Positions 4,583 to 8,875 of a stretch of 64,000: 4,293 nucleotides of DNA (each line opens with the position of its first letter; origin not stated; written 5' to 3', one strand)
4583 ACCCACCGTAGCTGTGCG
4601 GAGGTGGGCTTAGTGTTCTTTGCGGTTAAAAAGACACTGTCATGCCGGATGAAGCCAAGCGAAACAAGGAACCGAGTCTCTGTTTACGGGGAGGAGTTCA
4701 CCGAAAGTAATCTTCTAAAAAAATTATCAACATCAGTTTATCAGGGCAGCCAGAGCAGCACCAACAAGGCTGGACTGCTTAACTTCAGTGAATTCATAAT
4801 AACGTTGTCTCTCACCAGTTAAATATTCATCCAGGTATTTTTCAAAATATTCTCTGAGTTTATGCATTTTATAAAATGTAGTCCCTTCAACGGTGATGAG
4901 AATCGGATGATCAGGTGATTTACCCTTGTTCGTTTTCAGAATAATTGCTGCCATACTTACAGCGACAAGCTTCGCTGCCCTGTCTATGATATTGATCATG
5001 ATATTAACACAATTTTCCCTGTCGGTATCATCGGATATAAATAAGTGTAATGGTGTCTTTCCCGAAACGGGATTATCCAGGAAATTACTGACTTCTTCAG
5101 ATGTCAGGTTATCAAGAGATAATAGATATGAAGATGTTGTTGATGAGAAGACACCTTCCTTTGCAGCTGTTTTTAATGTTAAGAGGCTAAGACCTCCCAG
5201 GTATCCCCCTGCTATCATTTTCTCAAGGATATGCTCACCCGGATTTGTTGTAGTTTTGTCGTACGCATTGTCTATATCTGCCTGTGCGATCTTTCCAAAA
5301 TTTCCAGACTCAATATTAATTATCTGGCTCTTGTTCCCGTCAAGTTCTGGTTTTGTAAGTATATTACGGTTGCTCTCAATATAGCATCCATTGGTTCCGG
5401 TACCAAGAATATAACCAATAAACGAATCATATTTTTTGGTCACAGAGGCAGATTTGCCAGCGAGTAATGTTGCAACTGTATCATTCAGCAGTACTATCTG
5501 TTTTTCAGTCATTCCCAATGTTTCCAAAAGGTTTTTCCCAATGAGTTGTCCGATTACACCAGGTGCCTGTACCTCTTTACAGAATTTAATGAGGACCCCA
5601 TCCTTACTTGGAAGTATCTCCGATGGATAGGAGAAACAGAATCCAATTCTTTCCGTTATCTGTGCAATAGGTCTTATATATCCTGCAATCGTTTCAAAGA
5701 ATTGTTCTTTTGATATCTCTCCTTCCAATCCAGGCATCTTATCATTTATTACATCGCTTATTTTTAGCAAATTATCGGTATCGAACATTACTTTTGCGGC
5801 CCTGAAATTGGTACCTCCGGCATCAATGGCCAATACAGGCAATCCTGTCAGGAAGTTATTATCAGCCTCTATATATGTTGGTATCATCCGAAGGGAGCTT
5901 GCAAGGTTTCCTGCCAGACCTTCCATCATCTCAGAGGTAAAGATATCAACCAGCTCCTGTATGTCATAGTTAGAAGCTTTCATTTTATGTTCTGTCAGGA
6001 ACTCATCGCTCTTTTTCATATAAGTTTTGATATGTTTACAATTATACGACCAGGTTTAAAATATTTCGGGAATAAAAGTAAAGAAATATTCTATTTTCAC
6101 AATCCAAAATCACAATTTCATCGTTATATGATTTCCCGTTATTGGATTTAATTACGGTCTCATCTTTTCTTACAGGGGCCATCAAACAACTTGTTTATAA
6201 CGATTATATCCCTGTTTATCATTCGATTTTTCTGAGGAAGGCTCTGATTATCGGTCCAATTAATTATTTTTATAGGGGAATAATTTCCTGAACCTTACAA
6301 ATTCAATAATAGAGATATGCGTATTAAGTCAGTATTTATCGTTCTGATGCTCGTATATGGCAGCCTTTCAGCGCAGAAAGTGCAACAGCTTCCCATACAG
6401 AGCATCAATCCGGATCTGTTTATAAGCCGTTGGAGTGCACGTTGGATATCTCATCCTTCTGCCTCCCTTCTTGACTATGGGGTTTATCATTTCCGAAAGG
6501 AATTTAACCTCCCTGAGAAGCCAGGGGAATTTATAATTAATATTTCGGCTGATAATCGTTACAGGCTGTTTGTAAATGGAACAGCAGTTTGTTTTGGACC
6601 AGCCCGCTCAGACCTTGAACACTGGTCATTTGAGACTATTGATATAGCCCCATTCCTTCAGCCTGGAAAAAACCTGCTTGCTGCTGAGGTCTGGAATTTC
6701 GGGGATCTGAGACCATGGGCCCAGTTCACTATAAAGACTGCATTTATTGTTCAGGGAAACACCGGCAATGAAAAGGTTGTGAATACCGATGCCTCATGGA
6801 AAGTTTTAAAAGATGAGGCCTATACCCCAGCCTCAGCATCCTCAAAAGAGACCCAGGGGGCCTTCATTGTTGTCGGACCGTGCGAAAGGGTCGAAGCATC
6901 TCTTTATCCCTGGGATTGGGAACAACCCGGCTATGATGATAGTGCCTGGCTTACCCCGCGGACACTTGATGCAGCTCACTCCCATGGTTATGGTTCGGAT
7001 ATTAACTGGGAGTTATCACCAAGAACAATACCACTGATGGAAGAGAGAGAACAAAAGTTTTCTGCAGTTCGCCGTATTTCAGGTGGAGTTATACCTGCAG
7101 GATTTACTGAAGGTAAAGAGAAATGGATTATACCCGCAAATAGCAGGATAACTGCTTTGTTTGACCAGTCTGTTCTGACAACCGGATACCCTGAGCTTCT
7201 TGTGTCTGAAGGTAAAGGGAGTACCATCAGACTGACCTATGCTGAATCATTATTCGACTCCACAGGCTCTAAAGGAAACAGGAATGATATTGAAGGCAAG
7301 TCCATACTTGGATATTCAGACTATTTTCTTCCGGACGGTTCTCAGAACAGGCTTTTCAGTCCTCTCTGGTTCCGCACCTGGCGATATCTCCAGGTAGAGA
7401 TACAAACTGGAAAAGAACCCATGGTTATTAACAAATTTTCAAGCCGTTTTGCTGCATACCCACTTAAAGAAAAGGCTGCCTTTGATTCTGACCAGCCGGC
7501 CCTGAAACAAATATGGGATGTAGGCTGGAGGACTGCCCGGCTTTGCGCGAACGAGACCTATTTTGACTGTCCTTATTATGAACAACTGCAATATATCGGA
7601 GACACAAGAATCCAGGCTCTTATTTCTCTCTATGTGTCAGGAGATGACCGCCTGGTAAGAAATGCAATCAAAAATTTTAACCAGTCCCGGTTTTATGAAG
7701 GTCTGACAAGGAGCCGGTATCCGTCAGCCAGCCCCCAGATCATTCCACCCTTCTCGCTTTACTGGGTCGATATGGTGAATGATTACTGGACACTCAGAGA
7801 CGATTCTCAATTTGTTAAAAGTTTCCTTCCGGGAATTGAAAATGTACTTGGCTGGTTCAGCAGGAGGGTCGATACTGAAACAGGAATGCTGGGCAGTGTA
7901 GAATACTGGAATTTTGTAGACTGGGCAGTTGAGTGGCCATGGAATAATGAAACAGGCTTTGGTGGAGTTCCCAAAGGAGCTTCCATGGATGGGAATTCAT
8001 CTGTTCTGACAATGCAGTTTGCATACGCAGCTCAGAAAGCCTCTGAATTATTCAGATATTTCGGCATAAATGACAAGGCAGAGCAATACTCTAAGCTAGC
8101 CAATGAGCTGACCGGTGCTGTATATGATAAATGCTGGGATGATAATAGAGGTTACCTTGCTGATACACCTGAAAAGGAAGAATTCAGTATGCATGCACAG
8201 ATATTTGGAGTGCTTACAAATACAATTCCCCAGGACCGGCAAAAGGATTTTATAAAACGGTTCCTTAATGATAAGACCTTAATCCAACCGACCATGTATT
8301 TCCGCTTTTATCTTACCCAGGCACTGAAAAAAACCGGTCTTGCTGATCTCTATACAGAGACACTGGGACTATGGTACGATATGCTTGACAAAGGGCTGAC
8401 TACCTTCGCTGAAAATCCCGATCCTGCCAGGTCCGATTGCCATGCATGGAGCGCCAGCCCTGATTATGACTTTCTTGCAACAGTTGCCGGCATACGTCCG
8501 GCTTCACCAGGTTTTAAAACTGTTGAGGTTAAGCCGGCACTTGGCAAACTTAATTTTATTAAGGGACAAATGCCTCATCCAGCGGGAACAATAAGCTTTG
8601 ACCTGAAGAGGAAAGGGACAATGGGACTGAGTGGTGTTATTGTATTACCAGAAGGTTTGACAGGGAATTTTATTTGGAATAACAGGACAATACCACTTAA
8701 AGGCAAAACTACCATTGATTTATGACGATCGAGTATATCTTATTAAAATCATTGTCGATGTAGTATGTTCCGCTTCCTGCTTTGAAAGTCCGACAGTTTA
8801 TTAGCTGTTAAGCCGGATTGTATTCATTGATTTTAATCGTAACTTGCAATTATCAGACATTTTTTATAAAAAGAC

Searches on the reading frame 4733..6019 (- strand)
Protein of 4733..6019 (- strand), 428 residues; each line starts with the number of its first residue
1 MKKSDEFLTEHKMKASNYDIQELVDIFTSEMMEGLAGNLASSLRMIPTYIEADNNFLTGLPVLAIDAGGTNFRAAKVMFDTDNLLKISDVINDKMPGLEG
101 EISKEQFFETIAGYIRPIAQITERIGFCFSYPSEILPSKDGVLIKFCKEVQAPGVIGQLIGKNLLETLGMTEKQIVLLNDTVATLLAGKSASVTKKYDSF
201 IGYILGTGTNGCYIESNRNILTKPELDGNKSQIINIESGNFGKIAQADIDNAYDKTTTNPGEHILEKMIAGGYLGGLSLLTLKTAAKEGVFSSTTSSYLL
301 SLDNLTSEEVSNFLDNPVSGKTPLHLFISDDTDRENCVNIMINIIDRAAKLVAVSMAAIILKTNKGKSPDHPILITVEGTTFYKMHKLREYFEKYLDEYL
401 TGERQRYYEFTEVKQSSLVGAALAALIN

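Call 67: search_protein_families(library=pfam, proteins=[window:4733-6019:-], max_evalue=0.001)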
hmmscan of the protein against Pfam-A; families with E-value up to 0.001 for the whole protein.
window:4733-6019:- (428 aa): 2 families
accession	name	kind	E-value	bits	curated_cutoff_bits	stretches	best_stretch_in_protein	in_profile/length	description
PF03727.22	Hexokinase_2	-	1.3e-46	159.4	24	1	201-426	2-241/242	Hexokinase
PF00349.27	Hexokinase_1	-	3e-23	83.1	24.3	1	10-188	6-199/201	Hexokinase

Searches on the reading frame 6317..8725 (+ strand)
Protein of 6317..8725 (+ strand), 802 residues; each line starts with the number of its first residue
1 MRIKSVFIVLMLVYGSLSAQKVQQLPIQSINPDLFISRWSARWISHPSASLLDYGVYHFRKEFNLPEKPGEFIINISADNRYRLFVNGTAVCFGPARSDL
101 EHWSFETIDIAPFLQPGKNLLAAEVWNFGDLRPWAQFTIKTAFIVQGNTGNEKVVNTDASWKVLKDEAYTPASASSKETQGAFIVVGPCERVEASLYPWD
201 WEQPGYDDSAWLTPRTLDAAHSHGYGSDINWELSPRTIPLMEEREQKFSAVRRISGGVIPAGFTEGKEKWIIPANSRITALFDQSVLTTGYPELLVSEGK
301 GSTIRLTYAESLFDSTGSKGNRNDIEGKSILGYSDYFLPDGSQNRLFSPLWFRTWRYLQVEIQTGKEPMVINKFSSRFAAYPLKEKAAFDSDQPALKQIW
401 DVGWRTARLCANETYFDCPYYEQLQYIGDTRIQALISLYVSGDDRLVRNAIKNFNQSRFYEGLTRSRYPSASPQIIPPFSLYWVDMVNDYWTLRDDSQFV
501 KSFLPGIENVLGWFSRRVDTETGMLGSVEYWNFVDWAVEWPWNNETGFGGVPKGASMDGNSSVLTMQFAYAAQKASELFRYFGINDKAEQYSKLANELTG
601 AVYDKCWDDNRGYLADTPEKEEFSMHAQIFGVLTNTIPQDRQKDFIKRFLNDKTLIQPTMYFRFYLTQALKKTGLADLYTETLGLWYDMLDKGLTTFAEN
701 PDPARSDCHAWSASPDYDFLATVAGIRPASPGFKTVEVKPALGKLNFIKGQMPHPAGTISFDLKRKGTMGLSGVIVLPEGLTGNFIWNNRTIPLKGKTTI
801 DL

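Call 67: search_protein_families(library=pfam, proteins=[window:6317-8725:+], max_evalue=0.001)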
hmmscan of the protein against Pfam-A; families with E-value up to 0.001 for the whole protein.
window:6317-8725:+ (802 aa): 3 families
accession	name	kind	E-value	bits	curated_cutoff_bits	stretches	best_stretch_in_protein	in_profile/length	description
PF17389.8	Bac_rhamnosid6H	-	3.1e-23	83.1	24.5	1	385-716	2-332/339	Bacterial alpha-L-rhamnosidase 6 hairpin glycosidase domain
PF08531.16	Bac_rhamnosid_N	-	8.3e-07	29.4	25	1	76-219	10-155/172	Alpha-L-rhamnosidase N-terminal domain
PF17390.7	Bac_rhamnosid_C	-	1.3e-05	25.4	22.1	1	725-782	1-58/78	Bacterial alpha-L-rhamnosidase C-terminal domain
